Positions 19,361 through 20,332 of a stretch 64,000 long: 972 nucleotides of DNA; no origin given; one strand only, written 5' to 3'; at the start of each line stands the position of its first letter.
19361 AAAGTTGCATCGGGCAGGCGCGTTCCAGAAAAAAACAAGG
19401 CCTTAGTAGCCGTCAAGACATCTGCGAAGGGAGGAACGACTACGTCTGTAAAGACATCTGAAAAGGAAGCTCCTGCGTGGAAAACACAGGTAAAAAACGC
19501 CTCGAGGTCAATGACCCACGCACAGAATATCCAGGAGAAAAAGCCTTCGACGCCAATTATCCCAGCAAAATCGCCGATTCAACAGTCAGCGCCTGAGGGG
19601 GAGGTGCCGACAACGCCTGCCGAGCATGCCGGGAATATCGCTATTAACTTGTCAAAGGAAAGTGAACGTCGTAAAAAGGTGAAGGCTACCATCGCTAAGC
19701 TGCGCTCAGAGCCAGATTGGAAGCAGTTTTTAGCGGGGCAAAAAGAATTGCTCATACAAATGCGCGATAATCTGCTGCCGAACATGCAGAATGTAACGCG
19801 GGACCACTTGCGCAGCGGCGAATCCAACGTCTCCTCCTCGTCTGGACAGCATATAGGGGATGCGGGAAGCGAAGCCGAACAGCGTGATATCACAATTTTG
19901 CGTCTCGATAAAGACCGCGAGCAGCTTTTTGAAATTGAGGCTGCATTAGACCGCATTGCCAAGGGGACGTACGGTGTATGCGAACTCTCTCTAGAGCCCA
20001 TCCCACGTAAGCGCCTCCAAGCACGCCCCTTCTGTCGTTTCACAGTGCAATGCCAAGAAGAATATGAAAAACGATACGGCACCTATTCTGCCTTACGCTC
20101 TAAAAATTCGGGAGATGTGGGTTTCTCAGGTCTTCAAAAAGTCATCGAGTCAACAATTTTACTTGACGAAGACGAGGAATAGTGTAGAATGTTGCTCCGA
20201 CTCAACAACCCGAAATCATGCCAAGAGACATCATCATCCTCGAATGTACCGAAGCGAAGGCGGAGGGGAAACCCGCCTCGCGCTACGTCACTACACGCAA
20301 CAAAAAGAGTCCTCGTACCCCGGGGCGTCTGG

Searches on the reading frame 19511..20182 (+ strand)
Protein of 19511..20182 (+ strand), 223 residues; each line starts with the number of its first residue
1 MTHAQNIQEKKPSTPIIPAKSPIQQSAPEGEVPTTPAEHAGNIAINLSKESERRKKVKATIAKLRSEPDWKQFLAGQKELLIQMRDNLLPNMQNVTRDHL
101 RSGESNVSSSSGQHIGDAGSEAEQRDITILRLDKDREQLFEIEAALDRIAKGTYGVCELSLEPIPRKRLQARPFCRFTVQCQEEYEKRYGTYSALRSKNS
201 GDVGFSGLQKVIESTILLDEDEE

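Call 3: search_protein_families(library=pfam, proteins=[window:19511-20182:+], max_evalue=0.01)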
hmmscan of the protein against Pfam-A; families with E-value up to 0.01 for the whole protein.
window:19511-20182:+ (223 aa): 1 family
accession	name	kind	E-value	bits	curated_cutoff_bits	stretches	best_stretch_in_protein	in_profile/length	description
PF01258.23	zf-dskA_traR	-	1e-07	32.3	24.9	1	152-187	1-36/36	Prokaryotic dksA/traR C4-type zinc finger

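Call 4: search_protein_families(library=ncbifam, proteins=[window:19511-20182:+], max_evalue=0.01)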
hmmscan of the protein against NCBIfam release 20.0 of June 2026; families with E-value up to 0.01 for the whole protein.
window:19511-20182:+ (223 aa): 6 families
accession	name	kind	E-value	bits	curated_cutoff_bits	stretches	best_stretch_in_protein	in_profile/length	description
TIGR02890.1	bacill_yteA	subfamily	7.5e-16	58.6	134.4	1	77-187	6-119/159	regulatory protein, yteA family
NF033459.1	DksA_like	equivalog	8.7e-16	58.2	105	1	78-188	7-112/113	RNA polymerase-binding protein DksA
TIGR02420.1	dksA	equivalog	2.5e-13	50.4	115.5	1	78-183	10-109/110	RNA polymerase-binding protein DksA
TIGR02419.1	C4_traR_proteo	subfamily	4.6e-05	23.9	59.7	1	153-186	29-64/64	phage/conjugal plasmid C-4 type zinc finger protein, TraR family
NF008243.0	PRK11019.1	equivalog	9.9e-05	22.7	96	1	147-202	28-84/88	DksA/TraR family C4-type zinc finger protein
NF008045.0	PRK10778.1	equivalog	0.00062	20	289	1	96-186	58-143/151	RNA polymerase-binding protein DksA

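Call 23: find_homologous_proteins(query=window:19640-20182:+, max_evalue=0.00001)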
Query window:19640-20182:+ (180 aa): 344 proteins with E <= 0.00001 among 428 candidates; the best 120 are listed.
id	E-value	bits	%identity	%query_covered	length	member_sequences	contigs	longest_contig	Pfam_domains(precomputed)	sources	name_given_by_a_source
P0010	2.6e-111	387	100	100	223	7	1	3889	PF01258.24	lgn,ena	-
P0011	4.3e-104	363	94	100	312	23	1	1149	PF01258.24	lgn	-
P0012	7.1e-103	360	92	100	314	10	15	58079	PF01258.24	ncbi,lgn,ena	-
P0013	3.1e-92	325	84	98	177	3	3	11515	PF01258.24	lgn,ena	-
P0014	5.3e-91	321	84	97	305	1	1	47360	PF01258.24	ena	-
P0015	1.2e-90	320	84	98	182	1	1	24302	PF01258.24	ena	-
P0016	2.6e-90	319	84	97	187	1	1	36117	PF01258.24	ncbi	-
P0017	1.1e-88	313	81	99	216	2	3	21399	PF01258.24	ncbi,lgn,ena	-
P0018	2.4e-86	306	79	98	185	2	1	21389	PF01258.24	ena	-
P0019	2.9e-85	302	77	98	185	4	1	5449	PF01258.24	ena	-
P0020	5.2e-83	295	99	78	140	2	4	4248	PF01258.24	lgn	-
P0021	6.8e-76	272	69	97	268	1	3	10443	PF01258.24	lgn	-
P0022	2.3e-75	270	69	97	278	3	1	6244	PF01258.24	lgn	-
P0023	2.3e-74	267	85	79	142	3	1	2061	PF01258.24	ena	-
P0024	4.3e-74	266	68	98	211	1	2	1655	PF01258.24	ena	-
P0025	1.1e-73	265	68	97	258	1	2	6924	PF01258.24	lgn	-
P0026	1.9e-73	264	65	96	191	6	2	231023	PF01258.24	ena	-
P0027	2.0e-73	264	69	97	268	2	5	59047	PF01258.24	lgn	-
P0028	4.8e-73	263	67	98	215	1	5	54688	PF01258.24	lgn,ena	-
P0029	6.4e-73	262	67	98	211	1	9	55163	PF01258.24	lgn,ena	-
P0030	1.1e-72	261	66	98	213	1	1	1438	PF01258.24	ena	-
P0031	1.2e-72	261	66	98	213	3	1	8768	PF01258.24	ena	-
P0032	1.2e-72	261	66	98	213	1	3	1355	PF01258.24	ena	-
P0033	1.5e-72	261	66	97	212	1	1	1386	PF01258.24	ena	-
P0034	1.6e-72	261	67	98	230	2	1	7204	PF01258.24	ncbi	-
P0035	1.7e-72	261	66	97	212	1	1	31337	PF01258.24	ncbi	-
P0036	1.7e-72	261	66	97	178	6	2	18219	PF01258.24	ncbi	-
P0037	3.2e-72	260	66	98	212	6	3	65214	PF01258.24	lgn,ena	-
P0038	3.3e-72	260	66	98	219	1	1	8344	PF01258.24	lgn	-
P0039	3.3e-72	260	66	98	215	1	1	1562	PF01258.24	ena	-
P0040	3.3e-72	260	66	98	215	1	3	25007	PF01258.24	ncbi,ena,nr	ncbi:MAG: TraR/DksA family transcriptional regulator [Akkermansia sp.]|nr:TraR/DksA family transcrip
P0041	3.8e-72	260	66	98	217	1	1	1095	PF01258.24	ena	-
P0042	4.2e-72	259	66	97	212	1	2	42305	PF01258.24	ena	-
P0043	4.3e-72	259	65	98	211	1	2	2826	PF01258.24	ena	-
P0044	4.8e-72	259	66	98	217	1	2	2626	PF01258.24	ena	-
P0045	4.8e-72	259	65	98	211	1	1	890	PF01258.24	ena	-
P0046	4.9e-72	259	65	98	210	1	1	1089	PF01258.24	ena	-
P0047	4.9e-72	259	68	97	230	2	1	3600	PF01258.24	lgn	-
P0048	5.1e-72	259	66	96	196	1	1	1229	PF01258.24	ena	-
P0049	5.5e-72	259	65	98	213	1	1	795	PF01258.24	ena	-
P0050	5.6e-72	259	65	98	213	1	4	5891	PF01258.24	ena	-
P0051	5.9e-72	259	66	97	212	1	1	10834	PF01258.24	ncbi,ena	-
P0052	5.9e-72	259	65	98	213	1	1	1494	PF01258.24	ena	-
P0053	6.0e-72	259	66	98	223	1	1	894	PF01258.24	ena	-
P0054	6.4e-72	259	66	98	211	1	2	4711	PF01258.24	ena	-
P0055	7.1e-72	259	65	98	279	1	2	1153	PF01258.24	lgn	-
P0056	8.1e-72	259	65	98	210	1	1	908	PF01258.24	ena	-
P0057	8.2e-72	258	66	98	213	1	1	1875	PF01258.24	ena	-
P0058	8.9e-72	258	66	98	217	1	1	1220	PF01258.24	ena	-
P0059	9.0e-72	258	66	98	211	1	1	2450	PF01258.24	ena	-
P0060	9.0e-72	258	66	98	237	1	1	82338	PF01258.24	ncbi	-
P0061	9.1e-72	258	65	98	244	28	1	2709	PF01258.24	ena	-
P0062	9.5e-72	258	65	98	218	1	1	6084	PF01258.24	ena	-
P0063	9.8e-72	258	65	98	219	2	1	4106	PF01258.24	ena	-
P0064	1.0e-71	258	68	97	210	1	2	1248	PF01258.24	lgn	-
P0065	1.0e-71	258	66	99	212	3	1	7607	PF01258.24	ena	-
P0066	1.1e-71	258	66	98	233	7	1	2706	PF01258.24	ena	-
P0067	1.1e-71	258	65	98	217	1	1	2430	PF01258.24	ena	-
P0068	1.1e-71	258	66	97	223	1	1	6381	PF01258.24,PF07382.17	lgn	-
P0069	1.2e-71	258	66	97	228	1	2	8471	PF01258.24,PF07382.17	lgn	-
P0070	1.3e-71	258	66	98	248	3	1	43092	PF01258.24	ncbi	-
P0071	1.3e-71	258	66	98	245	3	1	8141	PF01258.24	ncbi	-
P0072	1.3e-71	258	65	98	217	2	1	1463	PF01258.24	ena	-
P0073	1.4e-71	258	66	96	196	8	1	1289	PF01258.24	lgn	-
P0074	1.4e-71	258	66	96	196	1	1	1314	PF01258.24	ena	-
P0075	1.4e-71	258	66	96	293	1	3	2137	PF01258.24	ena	-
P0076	1.4e-71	258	66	96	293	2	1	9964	PF01258.24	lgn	-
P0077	1.4e-71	258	66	96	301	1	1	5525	PF01258.24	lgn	-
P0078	1.4e-71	258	66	96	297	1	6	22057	PF01258.24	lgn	-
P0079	1.4e-71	258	65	98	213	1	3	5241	PF01258.24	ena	-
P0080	1.5e-71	258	64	98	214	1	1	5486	PF01258.24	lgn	-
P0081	1.5e-71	258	66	96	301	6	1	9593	PF01258.24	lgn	-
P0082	1.7e-71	257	65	98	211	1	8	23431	PF01258.24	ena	-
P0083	1.7e-71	257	66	98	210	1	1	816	PF01258.24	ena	-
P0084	1.7e-71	257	66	98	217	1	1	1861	PF01258.24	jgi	jgi:RNA polymerase-binding transcription factor DksA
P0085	1.8e-71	257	65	98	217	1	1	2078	PF01258.24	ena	-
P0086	2.0e-71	257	65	98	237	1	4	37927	PF01258.24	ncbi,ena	-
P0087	2.0e-71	257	65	98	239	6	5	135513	PF01258.24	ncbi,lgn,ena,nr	ncbi:MAG: TraR/DksA family transcriptional regulator [Akkermansia sp.]|nr:TraR/DksA family transcrip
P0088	2.0e-71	257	65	98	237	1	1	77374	PF01258.24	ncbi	-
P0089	2.0e-71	257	65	98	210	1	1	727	PF01258.24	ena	-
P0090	2.0e-71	257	66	96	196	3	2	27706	PF01258.24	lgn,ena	-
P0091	2.1e-71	257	67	97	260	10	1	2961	PF01258.24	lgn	-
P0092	2.2e-71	257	66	98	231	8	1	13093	PF01258.24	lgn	-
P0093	2.3e-71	257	65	98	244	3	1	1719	PF01258.24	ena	-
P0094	2.5e-71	257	65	98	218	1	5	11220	PF01258.24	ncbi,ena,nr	ncbi:MAG: TraR/DksA family transcriptional regulator [Akkermansia sp.]|nr:TraR/DksA family transcrip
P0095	2.7e-71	257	67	97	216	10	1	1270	PF01258.24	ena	-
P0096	2.7e-71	257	66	97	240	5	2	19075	PF01258.24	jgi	-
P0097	2.7e-71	257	65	98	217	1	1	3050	PF01258.24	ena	-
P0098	2.7e-71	257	67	97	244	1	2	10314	PF01258.24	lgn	-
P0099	2.8e-71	257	66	96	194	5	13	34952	PF01258.24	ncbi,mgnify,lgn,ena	mgnify:CR=1 FL=1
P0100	3.1e-71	257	66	96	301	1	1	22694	PF01258.24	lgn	-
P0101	3.1e-71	257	65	98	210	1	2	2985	PF01258.24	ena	-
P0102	3.1e-71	257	65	98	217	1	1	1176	PF01258.24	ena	-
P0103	3.1e-71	257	65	98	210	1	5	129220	PF01258.24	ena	-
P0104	3.3e-71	257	66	98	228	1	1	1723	PF01258.24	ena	-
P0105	3.3e-71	257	65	98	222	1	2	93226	PF01258.24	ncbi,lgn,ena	-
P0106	3.3e-71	257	65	98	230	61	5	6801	PF01258.24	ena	-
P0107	3.3e-71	257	65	98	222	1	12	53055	PF01258.24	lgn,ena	-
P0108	3.4e-71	257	66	96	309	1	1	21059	PF01258.24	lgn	-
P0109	3.5e-71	256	66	97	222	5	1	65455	PF01258.24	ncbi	-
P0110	3.5e-71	256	65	98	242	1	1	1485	PF01258.24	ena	-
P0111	3.5e-71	256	65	98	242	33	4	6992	PF01258.24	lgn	-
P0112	3.6e-71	256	66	98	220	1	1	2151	PF01258.24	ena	-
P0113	3.7e-71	256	65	98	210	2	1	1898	PF01258.24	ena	-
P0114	3.7e-71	256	66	98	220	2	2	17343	PF01258.24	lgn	-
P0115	3.7e-71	256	67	97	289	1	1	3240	PF01258.24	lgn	-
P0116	3.8e-71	256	67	97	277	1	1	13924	PF01258.24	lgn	-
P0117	3.8e-71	256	66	98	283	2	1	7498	PF01258.24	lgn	-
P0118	4.0e-71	256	65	98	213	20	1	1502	PF01258.24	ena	-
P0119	4.2e-71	256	66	97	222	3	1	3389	PF01258.24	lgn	-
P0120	4.6e-71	256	67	97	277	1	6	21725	PF01258.24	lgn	-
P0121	4.6e-71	256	65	98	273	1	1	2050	PF01258.24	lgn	-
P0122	4.8e-71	256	67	97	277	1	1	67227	PF01258.24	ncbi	-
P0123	5.0e-71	256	65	96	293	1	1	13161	PF01258.24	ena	-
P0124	5.0e-71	256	67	97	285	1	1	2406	PF01258.24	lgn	-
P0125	5.2e-71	256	65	98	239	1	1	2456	PF01258.24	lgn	-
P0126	5.2e-71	256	65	98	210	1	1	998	PF01258.24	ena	-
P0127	5.3e-71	256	65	98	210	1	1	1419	PF01258.24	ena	-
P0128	5.3e-71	256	66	96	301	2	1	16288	PF01258.24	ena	-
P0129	5.4e-71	256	65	98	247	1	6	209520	PF01258.24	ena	-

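Call 49: find_encoding_contigs(protein=P0087, flank=10000, max_places=3)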
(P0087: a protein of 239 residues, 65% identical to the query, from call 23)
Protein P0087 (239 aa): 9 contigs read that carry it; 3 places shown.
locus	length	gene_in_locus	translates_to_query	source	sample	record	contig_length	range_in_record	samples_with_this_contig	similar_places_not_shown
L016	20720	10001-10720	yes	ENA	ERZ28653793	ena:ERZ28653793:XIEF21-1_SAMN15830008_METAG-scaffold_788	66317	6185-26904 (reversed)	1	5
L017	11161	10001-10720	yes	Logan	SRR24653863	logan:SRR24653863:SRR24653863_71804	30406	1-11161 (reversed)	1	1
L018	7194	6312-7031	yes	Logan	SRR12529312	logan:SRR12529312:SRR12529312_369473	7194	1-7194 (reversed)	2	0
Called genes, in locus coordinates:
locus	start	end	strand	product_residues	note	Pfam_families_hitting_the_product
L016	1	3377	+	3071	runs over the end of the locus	PF02395:Peptidase_S6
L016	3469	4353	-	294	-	PF00348:polyprenyl_synt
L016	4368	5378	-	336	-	PF01118:Semialdhyde_dh, PF02774:Semialdhyde_dhC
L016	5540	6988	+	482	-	PF02163:Peptidase_M50, PF00595:PDZ (weak), PF13180:PDZ_2 (faint), PF17820:PDZ_6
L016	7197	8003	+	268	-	-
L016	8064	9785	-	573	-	PF02446:Glyco_hydro_77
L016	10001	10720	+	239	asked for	PF01258:zf-dskA_traR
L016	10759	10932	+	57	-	PF00471:Ribosomal_L33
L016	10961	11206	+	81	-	PF01084:Ribosomal_S18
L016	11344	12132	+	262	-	PF02649:GCHY-1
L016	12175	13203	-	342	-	PF00551:Formyl_trans_N, PF02911:Formyl_trans_C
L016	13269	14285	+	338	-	PF13145:Rotamase_2 (faint), PF13616:Rotamase_3, PF00639:Rotamase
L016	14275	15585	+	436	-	PF00275:EPSP_synthase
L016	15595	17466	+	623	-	PF01807:Zn_ribbon_DnaG, PF08275:DNAG_N, PF01751:Toprim, PF13155:Toprim_2, PF13362:Toprim_3 (weak), PF13662:Toprim_4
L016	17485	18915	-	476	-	PF01225:Mur_ligase, PF08245:Mur_ligase_M, PF02875:Mur_ligase_C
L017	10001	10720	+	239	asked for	PF01258:zf-dskA_traR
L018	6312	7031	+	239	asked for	PF01258:zf-dskA_traR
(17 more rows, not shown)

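Call 50: find_encoding_contigs(protein=P0099, flank=10000, max_places=3)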
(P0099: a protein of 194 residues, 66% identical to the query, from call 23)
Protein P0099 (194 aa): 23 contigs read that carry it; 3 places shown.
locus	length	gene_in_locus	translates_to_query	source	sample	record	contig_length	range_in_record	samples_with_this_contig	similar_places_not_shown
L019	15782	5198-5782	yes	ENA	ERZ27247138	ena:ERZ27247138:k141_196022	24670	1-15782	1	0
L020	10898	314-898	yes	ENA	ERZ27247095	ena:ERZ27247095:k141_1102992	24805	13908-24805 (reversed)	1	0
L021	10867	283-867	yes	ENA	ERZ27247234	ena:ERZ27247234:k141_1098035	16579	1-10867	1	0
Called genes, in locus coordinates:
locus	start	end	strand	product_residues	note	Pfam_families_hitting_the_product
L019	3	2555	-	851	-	?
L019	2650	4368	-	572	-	PF02446:Glyco_hydro_77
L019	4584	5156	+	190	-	-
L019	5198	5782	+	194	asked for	PF01258:zf-dskA_traR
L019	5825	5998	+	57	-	PF00471:Ribosomal_L33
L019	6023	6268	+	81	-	PF01084:Ribosomal_S18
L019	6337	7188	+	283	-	PF02649:GCHY-1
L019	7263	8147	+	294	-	PF01261:AP_endonuc_2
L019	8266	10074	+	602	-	PF00664:ABC_membrane, PF00005:ABC_tran, PF02463:SMC_N (weak)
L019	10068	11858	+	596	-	PF00664:ABC_membrane, PF02463:SMC_N (faint), PF00005:ABC_tran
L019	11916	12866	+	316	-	PF00890:FAD_binding_2 (faint), PF01134:GIDA (faint), PF01266:DAO (faint), PF03486:HI0933_like (faint), PF07992:Pyr_redox_2, PF12831:FAD_oxidored (faint), PF13738:Pyr_redox_3, PF00070:Pyr_redox, +1 more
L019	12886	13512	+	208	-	-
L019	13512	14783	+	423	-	PF07690:MFS_1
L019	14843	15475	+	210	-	-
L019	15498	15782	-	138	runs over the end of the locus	-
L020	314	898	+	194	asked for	PF01258:zf-dskA_traR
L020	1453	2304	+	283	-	PF02649:GCHY-1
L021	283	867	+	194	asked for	PF01258:zf-dskA_traR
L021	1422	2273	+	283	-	PF02649:GCHY-1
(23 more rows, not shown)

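Call 81: search_solved_structures(query=window:19640-20182:+, max_evalue=1, show_alignments=2)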
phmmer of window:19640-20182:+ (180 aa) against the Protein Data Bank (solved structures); distinct sequences matched with E-value up to 1: 5.
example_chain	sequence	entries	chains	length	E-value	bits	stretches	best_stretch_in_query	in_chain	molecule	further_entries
6ptg_A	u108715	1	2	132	5.6e-13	52.4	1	31-145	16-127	DnaK Suppressor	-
4ijj_A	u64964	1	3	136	3.1e-09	40.3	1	72-145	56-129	Putative C4-type zinc finger protein, DksA/TraR family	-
2kq9_A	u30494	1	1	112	9.8e-06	28.9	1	31-138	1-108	DnaK suppressor protein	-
1tjl_A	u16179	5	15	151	0.00098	22.4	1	49-142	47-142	DnaK suppressor protein | RNA polymerase-binding transcription factor DksA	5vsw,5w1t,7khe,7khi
2kgo_A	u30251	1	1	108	0.04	17.1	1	105-159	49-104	Uncharacterized protein ybiI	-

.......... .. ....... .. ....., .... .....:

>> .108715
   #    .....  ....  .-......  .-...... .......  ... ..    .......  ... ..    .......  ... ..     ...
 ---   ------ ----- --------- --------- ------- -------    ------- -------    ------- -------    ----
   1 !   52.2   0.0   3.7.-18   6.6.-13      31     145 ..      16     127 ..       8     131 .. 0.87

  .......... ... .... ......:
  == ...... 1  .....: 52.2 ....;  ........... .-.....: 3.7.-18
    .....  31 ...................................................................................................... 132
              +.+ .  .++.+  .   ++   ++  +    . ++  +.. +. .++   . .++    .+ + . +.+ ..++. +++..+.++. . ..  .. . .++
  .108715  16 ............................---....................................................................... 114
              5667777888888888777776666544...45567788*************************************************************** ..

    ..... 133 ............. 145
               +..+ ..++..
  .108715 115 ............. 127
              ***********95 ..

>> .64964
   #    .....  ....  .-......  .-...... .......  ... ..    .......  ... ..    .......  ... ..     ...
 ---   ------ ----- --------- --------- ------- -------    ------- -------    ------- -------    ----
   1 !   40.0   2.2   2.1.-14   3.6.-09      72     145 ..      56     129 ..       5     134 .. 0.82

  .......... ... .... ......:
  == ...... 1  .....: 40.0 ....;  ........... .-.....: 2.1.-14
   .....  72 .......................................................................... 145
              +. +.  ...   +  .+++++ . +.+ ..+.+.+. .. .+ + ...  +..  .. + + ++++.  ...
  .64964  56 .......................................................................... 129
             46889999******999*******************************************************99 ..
